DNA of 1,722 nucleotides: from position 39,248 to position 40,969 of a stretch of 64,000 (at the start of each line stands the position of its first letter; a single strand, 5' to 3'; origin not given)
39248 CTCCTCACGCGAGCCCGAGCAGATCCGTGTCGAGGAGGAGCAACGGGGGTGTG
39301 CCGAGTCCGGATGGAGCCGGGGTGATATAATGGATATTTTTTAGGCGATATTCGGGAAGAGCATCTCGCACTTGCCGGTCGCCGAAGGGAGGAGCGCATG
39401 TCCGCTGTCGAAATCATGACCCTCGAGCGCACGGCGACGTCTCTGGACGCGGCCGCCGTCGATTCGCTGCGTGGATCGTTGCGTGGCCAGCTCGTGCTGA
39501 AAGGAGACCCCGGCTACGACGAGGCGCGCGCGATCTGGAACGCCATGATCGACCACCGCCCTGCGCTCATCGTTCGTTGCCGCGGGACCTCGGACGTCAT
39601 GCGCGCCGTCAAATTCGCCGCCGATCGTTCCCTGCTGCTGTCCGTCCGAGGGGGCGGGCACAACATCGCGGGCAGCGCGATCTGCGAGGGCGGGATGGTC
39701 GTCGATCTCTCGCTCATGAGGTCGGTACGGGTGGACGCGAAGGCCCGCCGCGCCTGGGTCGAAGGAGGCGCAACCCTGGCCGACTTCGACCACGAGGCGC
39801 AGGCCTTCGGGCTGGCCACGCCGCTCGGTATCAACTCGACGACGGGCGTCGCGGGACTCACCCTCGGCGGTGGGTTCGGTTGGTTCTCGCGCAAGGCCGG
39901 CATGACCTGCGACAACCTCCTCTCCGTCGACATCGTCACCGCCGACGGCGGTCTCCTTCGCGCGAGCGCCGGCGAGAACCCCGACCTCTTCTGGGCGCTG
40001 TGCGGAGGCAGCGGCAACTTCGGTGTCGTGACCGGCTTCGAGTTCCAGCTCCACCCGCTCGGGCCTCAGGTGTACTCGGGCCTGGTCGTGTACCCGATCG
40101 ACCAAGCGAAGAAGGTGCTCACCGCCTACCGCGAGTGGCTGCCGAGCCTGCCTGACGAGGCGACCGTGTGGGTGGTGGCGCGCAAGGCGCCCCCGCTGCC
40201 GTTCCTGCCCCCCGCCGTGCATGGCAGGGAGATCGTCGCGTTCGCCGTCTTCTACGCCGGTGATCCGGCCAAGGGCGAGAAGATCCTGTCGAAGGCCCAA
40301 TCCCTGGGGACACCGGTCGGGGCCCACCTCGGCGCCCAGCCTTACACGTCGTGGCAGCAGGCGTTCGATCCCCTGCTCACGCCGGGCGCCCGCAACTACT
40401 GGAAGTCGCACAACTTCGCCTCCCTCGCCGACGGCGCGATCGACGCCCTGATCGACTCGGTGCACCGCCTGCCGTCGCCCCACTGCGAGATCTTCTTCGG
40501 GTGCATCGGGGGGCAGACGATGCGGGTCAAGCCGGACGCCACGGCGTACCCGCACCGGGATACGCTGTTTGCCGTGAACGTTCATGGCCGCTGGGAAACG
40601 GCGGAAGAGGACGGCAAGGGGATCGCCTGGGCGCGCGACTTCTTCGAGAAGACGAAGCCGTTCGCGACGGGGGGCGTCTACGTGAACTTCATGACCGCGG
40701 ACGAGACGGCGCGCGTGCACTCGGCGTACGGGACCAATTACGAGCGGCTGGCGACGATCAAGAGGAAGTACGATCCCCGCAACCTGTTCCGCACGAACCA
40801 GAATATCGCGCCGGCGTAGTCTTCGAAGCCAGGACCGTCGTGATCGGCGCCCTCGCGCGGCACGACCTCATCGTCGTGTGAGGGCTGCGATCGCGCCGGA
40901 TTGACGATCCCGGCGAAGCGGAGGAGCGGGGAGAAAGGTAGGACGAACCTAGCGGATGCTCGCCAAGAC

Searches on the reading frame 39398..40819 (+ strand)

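Call 68: search_protein_families(library=pfam, proteins=[window:39398-40819:+], max_evalue=0.00001)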
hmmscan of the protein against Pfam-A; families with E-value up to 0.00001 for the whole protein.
window:39398-40819:+ (473 aa): 2 families
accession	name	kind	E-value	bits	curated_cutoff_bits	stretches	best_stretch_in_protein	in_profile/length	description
PF01565.28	FAD_binding_4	-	7.1e-32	110.4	26.4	1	55-189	1-138/139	FAD binding domain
PF08031.17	BBE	-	4e-17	62.4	20.6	1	427-470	1-44/45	Berberine and berberine like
